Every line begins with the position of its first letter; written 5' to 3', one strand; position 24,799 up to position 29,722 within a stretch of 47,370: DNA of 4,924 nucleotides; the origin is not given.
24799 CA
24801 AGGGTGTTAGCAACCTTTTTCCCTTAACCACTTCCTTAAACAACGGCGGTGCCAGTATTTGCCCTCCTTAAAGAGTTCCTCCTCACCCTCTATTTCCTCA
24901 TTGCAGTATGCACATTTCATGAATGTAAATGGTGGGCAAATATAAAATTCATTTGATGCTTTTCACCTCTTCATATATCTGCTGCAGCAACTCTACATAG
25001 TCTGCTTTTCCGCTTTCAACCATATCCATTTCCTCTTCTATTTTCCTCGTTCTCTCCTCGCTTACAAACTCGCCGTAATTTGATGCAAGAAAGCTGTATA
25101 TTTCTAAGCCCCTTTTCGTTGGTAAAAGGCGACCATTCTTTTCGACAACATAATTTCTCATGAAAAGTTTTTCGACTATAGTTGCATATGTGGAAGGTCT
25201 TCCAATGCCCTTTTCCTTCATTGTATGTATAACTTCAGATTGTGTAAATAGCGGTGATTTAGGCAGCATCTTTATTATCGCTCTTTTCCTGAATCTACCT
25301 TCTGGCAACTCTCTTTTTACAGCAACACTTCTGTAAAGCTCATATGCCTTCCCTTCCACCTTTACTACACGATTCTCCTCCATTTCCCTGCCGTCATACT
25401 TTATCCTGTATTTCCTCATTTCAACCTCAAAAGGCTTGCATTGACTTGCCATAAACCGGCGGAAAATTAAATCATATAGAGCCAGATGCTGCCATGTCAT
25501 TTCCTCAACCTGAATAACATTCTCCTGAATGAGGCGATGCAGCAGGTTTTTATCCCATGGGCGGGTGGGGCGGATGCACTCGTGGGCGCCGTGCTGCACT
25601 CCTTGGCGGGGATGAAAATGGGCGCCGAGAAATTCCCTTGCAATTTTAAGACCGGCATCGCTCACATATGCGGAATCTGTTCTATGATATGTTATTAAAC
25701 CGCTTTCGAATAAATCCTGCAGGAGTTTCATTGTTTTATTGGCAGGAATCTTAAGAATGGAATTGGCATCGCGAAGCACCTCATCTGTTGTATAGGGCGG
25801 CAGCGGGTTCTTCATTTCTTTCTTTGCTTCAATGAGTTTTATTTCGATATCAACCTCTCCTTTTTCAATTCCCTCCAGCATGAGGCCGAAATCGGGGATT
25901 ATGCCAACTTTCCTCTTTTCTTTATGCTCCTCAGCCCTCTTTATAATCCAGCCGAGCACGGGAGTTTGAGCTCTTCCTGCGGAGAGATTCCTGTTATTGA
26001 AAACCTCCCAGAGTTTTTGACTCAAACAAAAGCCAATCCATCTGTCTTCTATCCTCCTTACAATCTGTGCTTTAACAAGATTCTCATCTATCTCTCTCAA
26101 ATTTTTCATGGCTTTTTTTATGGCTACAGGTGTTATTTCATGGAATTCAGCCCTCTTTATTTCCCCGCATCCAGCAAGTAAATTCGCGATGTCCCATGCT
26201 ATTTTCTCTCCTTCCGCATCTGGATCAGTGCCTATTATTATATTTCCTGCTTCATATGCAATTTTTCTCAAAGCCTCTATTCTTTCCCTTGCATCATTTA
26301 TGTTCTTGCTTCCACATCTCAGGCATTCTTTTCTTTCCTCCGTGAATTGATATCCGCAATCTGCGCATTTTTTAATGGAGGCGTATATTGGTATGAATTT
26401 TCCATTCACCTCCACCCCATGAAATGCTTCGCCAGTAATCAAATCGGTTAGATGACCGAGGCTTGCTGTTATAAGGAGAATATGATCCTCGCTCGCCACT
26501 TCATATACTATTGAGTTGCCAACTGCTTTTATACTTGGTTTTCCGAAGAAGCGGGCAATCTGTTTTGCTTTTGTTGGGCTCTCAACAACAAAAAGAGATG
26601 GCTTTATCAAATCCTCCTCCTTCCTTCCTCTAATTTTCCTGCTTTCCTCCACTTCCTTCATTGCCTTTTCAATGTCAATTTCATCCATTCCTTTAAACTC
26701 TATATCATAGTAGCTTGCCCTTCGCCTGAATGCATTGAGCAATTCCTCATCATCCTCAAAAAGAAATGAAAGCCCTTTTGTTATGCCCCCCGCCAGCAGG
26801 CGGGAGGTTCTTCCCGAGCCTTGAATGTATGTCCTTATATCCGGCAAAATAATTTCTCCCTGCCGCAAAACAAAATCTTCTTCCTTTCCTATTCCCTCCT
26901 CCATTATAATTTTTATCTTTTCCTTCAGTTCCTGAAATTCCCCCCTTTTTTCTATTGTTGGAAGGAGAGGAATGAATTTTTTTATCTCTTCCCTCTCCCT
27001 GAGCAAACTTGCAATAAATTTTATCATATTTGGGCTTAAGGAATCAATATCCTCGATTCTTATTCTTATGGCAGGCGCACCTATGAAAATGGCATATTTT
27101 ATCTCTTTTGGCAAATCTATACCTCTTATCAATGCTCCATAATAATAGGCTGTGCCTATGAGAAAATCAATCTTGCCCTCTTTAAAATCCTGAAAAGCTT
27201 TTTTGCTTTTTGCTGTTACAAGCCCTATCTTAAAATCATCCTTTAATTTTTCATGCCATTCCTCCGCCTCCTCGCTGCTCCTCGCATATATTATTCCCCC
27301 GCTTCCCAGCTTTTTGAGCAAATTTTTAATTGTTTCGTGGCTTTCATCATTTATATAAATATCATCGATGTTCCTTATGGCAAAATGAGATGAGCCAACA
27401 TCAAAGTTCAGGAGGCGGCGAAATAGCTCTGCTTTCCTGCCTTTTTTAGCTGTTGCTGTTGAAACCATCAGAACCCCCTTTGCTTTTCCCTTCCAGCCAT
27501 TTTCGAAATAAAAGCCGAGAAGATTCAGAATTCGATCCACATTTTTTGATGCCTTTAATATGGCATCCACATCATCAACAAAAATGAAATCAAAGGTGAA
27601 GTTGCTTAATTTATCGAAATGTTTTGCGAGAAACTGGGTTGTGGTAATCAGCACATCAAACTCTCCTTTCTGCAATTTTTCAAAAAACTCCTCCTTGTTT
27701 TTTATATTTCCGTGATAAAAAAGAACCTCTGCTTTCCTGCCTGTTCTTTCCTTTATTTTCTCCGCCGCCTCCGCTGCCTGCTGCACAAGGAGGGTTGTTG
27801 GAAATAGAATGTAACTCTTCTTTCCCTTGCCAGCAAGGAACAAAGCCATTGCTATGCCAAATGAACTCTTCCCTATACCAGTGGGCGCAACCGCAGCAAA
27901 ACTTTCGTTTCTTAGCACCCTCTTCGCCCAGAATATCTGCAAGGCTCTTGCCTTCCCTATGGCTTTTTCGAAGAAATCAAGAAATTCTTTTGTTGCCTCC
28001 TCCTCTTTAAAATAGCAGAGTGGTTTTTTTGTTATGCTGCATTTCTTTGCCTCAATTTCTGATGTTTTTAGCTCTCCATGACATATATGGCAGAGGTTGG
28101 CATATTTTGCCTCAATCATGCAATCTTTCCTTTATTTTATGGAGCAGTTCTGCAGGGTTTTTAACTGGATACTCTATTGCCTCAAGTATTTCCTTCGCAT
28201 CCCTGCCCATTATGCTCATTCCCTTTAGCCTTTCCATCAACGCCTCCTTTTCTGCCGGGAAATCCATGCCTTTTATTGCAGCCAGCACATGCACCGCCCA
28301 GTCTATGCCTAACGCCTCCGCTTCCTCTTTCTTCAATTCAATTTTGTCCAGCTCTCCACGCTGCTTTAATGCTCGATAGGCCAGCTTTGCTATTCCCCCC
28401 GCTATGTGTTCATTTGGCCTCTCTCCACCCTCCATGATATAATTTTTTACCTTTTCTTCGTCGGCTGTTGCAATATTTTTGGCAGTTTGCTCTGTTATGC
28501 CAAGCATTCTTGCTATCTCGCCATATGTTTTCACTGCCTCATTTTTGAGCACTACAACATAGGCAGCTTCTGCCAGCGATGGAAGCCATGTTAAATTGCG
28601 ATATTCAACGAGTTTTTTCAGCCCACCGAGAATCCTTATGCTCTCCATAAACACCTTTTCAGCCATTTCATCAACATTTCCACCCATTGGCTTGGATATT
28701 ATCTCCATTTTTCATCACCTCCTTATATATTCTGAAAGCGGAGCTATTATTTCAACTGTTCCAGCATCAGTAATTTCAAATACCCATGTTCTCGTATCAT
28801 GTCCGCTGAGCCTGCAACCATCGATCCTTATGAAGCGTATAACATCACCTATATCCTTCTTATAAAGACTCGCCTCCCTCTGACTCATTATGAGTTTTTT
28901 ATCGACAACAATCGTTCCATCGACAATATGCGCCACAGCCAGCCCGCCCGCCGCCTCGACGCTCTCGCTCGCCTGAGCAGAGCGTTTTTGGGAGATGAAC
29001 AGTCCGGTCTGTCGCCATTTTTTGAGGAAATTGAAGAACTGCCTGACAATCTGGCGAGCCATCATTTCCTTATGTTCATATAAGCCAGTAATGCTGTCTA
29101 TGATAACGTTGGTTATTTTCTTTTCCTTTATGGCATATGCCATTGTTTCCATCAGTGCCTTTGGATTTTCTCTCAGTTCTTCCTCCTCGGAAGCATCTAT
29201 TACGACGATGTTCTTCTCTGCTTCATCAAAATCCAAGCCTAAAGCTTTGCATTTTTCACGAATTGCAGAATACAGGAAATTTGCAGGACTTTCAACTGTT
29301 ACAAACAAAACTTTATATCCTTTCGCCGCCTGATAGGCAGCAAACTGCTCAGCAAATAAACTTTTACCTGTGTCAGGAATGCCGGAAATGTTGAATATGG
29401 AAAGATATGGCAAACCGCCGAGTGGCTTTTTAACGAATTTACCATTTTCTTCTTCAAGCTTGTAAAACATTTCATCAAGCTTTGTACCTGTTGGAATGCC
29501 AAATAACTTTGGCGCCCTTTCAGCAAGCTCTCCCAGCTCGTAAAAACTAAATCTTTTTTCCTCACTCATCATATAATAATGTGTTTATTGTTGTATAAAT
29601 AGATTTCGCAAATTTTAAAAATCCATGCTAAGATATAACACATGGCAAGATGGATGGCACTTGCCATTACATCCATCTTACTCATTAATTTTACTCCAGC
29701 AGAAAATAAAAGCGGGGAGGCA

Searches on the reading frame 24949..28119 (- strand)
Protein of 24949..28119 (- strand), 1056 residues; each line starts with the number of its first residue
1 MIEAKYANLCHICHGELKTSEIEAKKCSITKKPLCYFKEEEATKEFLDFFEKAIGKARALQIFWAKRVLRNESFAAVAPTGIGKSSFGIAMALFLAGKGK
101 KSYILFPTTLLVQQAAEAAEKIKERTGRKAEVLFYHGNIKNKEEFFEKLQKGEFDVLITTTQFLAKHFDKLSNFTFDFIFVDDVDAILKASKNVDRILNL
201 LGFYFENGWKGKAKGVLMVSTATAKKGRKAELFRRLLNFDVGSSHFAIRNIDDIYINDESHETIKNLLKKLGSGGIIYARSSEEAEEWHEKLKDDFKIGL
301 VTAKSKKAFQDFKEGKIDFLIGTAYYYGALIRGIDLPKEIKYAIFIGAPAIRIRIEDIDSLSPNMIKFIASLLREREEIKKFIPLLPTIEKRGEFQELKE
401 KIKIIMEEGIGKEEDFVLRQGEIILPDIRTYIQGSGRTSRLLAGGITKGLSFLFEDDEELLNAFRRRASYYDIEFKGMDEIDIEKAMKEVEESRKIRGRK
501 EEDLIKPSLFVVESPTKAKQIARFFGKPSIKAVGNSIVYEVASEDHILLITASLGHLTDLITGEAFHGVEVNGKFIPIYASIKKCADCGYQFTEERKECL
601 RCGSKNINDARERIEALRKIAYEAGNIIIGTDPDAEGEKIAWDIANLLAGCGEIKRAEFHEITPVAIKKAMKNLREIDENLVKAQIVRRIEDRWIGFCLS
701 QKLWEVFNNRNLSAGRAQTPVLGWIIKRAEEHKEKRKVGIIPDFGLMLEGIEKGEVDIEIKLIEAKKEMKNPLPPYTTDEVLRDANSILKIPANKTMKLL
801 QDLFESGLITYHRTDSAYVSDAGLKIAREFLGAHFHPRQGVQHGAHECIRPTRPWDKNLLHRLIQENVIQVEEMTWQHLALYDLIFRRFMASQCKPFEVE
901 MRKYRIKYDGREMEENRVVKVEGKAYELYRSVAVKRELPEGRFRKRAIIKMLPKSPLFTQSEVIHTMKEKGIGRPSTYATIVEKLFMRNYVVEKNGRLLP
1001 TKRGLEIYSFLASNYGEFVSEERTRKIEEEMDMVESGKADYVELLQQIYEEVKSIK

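Call 10: search_protein_families(library=pfam, proteins=[window:24949-28119:-], max_evalue=0.001)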
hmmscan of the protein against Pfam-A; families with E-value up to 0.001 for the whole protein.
window:24949-28119:- (1056 aa): 7 families
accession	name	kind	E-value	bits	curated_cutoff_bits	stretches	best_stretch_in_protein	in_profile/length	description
PF01131.25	Topoisom_bac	-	1.5e-75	255.2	35.1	2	750-1045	102-410/411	DNA topoisomerase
PF01751.28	Toprim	-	1e-19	71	23.1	1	509-662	2-96/96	Toprim domain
PF00270.35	DEAD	-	2.6e-13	50.5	26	1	65-225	8-161/167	DEAD/DEAH box helicase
PF04851.21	ResIII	-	3.6e-09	37.2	22.5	1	59-184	11-134/164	Type III restriction enzyme, res subunit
PF00271.37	Helicase_C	-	7.6e-08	33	23.5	0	263-349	5-93/110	Helicase conserved C-terminal domain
PF03480.18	DctP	-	0.00014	21.8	23.4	1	107-183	7-84/286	Bacterial extracellular solute-binding protein, family 7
PF00176.29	SNF2-rel_dom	-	0.00085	18.9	24.9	0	95-187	41-137/290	SNF2-related domain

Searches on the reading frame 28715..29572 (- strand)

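Call 80: search_protein_families(library=pfam, proteins=[window:28715-29572:-], max_evalue=0.000001)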
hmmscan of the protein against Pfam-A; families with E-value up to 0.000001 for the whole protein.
window:28715-29572:- (285 aa): 2 families
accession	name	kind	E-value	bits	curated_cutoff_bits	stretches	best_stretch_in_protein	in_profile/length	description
PF06745.19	ATPase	-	1.5e-56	191.8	26.6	1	26-278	1-229/231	KaiC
PF13481.12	AAA_25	-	1.8e-07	31.5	27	1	58-190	34-181/195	AAA domain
